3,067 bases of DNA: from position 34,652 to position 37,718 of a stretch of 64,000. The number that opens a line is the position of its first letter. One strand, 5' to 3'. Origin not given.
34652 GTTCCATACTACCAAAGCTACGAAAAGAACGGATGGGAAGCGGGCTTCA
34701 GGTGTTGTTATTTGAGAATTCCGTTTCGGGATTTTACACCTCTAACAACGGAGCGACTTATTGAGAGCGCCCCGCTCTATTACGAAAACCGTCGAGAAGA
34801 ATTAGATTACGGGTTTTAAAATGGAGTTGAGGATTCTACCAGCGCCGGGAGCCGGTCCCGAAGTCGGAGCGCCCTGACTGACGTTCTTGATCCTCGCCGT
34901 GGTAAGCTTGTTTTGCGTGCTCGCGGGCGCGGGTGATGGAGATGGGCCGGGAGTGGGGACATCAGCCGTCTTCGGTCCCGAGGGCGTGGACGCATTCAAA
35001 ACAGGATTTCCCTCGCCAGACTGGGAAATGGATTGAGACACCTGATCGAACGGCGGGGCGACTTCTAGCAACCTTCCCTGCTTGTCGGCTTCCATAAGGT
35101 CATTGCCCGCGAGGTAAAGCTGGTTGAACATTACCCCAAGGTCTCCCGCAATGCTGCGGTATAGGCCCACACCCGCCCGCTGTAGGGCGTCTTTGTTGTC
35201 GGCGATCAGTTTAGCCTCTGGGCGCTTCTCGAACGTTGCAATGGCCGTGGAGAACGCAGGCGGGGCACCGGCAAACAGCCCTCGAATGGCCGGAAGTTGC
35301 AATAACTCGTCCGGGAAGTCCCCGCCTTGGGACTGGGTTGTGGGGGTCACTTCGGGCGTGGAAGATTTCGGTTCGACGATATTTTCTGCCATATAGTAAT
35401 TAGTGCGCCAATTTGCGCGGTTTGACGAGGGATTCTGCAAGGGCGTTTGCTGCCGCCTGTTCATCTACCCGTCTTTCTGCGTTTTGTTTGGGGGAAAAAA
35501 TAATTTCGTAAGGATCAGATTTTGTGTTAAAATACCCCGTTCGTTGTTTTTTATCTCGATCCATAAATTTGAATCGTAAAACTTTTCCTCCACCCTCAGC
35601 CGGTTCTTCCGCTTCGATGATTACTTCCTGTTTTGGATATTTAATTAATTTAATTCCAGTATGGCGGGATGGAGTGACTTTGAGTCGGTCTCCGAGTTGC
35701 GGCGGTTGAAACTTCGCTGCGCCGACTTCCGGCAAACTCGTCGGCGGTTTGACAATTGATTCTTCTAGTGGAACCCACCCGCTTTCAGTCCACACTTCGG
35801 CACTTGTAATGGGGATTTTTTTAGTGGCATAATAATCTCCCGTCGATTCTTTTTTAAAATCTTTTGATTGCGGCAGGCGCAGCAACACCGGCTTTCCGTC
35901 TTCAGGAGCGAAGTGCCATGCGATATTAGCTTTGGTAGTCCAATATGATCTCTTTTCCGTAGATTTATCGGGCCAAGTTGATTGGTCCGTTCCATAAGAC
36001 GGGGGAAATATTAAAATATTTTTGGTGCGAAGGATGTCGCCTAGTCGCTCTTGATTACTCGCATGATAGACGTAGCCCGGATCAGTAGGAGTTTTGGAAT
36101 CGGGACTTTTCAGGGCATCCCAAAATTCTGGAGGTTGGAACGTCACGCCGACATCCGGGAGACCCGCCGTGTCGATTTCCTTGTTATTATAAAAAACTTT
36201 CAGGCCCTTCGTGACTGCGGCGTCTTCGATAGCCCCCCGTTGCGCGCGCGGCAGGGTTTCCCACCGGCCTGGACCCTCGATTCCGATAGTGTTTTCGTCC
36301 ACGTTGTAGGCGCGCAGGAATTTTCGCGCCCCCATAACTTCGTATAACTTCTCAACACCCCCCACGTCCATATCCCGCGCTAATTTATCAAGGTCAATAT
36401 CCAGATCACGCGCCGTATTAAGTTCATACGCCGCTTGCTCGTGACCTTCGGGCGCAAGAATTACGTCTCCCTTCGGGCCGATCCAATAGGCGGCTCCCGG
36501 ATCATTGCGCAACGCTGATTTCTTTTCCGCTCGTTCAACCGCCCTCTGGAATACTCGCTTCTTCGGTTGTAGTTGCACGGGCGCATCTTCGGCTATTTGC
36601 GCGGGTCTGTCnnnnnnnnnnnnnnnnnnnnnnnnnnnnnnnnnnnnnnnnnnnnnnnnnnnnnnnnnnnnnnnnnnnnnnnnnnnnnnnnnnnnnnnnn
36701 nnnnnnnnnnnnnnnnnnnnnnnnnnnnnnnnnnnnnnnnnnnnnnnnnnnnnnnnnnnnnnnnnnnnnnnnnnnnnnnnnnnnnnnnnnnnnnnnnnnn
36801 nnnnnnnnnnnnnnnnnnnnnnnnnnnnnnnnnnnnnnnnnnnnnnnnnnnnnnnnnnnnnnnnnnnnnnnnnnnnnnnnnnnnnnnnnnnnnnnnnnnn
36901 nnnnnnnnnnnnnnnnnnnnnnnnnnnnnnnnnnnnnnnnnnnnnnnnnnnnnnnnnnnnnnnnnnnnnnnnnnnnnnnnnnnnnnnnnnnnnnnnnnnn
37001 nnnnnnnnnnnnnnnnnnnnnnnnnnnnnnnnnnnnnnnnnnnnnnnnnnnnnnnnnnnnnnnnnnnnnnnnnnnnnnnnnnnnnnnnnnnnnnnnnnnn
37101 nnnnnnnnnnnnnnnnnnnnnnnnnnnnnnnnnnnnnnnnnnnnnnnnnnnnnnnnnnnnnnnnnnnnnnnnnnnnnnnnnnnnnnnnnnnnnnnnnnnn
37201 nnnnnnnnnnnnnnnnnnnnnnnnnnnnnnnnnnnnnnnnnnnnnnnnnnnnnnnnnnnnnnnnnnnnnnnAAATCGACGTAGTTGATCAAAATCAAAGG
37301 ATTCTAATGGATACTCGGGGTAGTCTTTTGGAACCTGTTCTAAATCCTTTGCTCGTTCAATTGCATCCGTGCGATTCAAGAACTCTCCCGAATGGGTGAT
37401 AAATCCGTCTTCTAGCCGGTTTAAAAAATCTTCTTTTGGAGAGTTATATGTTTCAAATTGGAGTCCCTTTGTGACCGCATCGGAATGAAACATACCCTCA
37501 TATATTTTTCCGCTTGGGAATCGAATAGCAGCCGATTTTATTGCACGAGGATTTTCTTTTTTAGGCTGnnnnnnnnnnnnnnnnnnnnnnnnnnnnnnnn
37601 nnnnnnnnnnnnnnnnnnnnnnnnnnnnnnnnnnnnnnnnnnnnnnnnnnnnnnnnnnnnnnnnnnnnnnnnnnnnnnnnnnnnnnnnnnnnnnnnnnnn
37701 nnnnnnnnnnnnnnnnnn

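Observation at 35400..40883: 1827-aa virion giant protein with modules separated by recurrent [FL]QP[PKS] linkers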

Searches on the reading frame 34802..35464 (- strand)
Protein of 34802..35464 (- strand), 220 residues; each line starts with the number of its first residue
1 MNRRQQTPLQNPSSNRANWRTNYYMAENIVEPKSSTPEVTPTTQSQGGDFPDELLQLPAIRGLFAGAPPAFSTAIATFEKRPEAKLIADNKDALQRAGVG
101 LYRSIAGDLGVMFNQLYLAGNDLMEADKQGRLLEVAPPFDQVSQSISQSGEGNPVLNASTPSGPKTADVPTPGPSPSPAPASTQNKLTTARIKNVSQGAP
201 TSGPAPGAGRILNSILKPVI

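Call 9: search_protein_families(library=phrogs, proteins=[window:34802-35464:-], max_evalue=0.001)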
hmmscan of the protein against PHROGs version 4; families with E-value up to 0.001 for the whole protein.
window:34802-35464:- (220 aa): 0 families

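Call 19: search_protein_families(library=pfam, proteins=[window:34802-35464:-], max_evalue=0.01)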
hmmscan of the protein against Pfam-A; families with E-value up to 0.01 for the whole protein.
window:34802-35464:- (220 aa): 0 families

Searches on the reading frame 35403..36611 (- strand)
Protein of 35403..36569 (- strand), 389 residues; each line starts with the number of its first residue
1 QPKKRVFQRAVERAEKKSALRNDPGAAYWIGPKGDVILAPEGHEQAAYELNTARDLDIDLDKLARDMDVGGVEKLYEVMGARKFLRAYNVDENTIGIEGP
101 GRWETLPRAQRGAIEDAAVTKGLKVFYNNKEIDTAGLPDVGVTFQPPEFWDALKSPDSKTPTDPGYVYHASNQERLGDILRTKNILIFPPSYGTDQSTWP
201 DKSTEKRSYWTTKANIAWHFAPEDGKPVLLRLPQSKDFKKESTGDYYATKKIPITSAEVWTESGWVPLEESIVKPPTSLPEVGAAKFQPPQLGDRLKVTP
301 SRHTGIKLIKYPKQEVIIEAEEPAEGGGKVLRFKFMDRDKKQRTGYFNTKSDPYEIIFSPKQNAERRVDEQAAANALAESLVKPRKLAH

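Call 37: find_homologous_proteins(query=window:35403-36569:-, max_evalue=0.001)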
Query window:35403-36569:- (389 aa): 17 proteins with E <= 0.001 among 3731 candidates.
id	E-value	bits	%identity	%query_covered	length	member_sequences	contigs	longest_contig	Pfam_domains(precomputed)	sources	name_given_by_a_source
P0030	2.6e-32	130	55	29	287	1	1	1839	-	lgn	-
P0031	1.4e-31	128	48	32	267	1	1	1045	-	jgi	jgi:hypothetical protein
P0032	6.6e-31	126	51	29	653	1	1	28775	PF13650.12,PF13539.12,PF13975.12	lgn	-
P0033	9.3e-29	118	43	33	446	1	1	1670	-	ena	-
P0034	4.8e-28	116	50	31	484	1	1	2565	-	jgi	jgi:hypothetical protein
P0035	1.1e-27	115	47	35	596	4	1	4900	-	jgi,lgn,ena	-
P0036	5.0e-27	113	51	30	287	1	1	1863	PF22277.3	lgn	-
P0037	5.3e-27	113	48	28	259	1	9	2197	-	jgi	jgi:hypothetical protein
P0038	1.4e-26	111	51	29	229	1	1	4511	-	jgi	jgi:hypothetical protein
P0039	1.0e-24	105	45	32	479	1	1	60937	PF21338.3,PF01028.26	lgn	-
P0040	2.8e-24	104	50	28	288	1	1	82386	-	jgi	jgi:hypothetical protein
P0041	1.4e-23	101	49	30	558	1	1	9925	-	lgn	-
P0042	4.5e-23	100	50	28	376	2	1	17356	-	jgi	jgi:hypothetical protein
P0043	2.9e-21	94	52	27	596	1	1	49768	PF18838.8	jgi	-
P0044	1.3e-19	88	44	28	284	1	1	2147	-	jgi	jgi:hypothetical protein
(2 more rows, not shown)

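Call 70: predict_structure(alignment_id=A8)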
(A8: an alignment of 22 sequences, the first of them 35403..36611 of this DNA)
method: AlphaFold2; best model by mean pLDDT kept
length: 403 residues; sequences in the alignment: 22
mean_pLDDT: 72.4   pTM: 0.48
mean pLDDT of the five models: 72.4, 71.5, 69.3, 68.5, 64.1
residues with pLDDT >= 90: 133; 70-90: 113; 50-70: 50; < 50: 107
segments of 3 or more residues with pLDDT < 50: 1-19, 21-26, 152-154, 292-330, 332-342, 364-381, 396-403
pLDDT, mean of each block of 10 residues (from residue 1): 42 42 48 79 89 82 82 91 90 90 93 88 84 89 84 56 89 94 86 88 85 91 94 86 94 93 95 95 80 42 31 32 44 46 58 62 46 38 59 50 32
secondary structure, 60 per line:
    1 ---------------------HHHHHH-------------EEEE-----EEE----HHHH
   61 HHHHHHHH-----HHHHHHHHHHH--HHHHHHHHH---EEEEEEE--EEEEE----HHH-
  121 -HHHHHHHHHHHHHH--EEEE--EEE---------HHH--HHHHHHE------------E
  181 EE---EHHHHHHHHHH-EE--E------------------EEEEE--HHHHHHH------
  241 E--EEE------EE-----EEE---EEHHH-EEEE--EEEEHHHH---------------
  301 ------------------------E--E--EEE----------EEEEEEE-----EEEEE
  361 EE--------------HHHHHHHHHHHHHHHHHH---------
elements in order: H22-27 E41-44 E50-52 H57-68 H74-84 H87-95 E99-105 E108-112 H122-135 E138-141 E144-146 H161-166 E180-182 H187-196 E221-225 H228-234 E244-246 E260-262 E272-275 E278-281 H282-285 E331-333 E344-350 E356-362 H377-394

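Call 74: fold_search(model_id=the predicted structure, library=pdb)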
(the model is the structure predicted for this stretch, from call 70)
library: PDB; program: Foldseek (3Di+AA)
matches with E <= 10: 124; with E <= 0.001: 0
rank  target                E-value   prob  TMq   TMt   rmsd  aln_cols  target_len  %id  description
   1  8r6f_E                2.4e-01  0.07  0.09  0.12  22.2       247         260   15  CryoEM structure of wheat 40S ribosomal subunit, body domain (released 2023-12-27)
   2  8jiw_BE               4.7e-01  0.08  0.07  0.10  21.3       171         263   15  Atomic structure of wheat ribosome reveals unique features of the plant ribosomes (released 2024-03-27)
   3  2ksm_MODEL_1_A        6.3e-01  0.11  0.12  0.27   9.8       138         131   14  Central B domain of Rv0899 from Mycobacterium tuberculosis (released 2010-02-02)
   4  5g3q_B                1.1e+00  0.33  0.09  0.34  21.4        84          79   14  Crystal structure of a hypothetical domain in WNK1 (released 2017-05-31)
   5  6sqx_B                1.2e+00  0.02  0.09  0.08  25.9       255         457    9  Insights into a novel NlpC/P60 Endopeptidase from Photobacterium damselae subsp. piscicida (released 2020-09-30)
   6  6hix_A4               1.3e+00  0.07  0.06  0.13  32.0       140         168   11  Cryo-EM structure of the Trypanosoma brucei mitochondrial ribosome - This entry contains the large mitoribosomal subu (released 2018-09-26)
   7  3ezm                  1.9e+00  0.06  0.06  0.20  20.2       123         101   11  CYANOVIRIN-N (released 1998-12-23)
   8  6sqx_A                1.9e+00  0.03  0.06  0.05  25.7       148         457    9  Insights into a novel NlpC/P60 Endopeptidase from Photobacterium damselae subsp. piscicida (released 2020-09-30)
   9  3s3z                  2.2e+00  0.06  0.07  0.21  20.1       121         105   12  Crystal Structure an Tandem Cyanovirin-N Dimer, CVN2L10 (released 2011-08-03)
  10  4uje_BE               2.2e+00  0.02  0.08  0.12  22.5       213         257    8  Regulation of the mammalian elongation cycle by 40S subunit rolling: a eukaryotic-specific ribosome rearrangement (released 2014-07-16)
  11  6kq9                  2.4e+00  0.08  0.08  0.10  10.7        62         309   14  A long chain secondary alcohol dehydrogenase of Micrococcus luteus (released 2020-08-19)
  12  1lck_A                2.4e+00  0.04  0.08  0.16  21.9       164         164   16  SH3-SH2 DOMAIN FRAGMENT OF HUMAN P56-LCK TYROSINE KINASE COMPLEXED WITH THE 10 RESIDUE SYNTHETIC PHOSPHOTYROSYL PEPTID (released 1995-10-15)
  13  8u1f_B                2.5e+00  0.10  0.06  0.08  18.7        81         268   11  FGFR2 Kinase Domain Bound to Irreversible Inhibitor Cmpd 10 (released 2024-02-14)
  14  3fg6_A                2.5e+00  0.04  0.09  0.12  14.9        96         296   17  Structure of the C-terminus of Adseverin (released 2009-08-11)
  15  8rdz_A                2.7e+00  0.28  0.07  0.14   3.3        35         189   34  Crystal Structure of Human ADP-ribose Pyrophosphatase NUDT5 In complex with Ibrutinib (released 2024-05-01)
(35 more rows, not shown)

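Call 89: search_protein_families(library=pfam, proteins=[P0043, P0032, P0039, P0036], max_evalue=0.001)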
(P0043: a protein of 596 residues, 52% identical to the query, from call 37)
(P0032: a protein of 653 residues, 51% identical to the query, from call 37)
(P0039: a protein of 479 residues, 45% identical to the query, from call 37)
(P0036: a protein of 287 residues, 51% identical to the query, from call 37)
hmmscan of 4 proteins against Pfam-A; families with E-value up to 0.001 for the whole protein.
P0043 (596 aa): 1 family
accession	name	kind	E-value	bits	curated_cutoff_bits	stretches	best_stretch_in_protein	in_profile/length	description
PF18838.6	LPD23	-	1.6e-22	79.5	27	1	158-212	2-56/58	Large polyvalent protein associated domain 23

P0032 (653 aa): 3 families
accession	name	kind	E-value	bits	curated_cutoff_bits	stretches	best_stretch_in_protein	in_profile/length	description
PF13650.11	Asp_protease_2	-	7.2e-09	36.7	24.3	1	18-93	1-80/90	Aspartyl protease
PF13975.11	gag-asp_proteas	-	4e-08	34.2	28.2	1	18-99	1-87/92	gag-polyprotein putative aspartyl protease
PF13539.11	Peptidase_M15_4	-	4.5e-06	27.6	25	1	182-240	4-70/70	D-alanyl-D-alanine carboxypeptidase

P0039 (479 aa): 2 families
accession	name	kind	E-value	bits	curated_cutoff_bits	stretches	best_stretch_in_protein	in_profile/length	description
PF01028.25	Topoisom_I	-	8.1e-22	78.1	23.7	1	275-464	9-200/228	Eukaryotic DNA topoisomerase I, catalytic core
PF21338.2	Top1B_N_bact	-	3.9e-10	39.7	27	1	223-257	15-49/49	Bacterial DNA topoisomerase IB, N-terminal domain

P0036 (287 aa): 1 family
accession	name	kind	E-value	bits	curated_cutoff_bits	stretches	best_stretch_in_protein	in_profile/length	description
PF22277.2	EncFtn-like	-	8.2e-08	32.4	27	1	104-156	9-61/85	EncFtn-like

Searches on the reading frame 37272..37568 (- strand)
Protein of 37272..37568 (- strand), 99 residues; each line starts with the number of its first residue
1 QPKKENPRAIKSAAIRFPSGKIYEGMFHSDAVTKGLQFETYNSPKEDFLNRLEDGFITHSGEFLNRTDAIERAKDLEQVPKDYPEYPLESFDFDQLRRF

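Call 31: search_solved_structures(query=A3, max_evalue=10, show_alignments=2)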
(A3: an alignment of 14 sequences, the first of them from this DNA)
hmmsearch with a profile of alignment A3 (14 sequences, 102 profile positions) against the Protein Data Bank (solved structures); distinct sequences matched with E-value up to 10: 1.
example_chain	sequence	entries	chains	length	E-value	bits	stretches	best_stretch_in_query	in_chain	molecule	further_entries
8uc6_C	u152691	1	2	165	2.1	12.1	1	9-98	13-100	Calpain-7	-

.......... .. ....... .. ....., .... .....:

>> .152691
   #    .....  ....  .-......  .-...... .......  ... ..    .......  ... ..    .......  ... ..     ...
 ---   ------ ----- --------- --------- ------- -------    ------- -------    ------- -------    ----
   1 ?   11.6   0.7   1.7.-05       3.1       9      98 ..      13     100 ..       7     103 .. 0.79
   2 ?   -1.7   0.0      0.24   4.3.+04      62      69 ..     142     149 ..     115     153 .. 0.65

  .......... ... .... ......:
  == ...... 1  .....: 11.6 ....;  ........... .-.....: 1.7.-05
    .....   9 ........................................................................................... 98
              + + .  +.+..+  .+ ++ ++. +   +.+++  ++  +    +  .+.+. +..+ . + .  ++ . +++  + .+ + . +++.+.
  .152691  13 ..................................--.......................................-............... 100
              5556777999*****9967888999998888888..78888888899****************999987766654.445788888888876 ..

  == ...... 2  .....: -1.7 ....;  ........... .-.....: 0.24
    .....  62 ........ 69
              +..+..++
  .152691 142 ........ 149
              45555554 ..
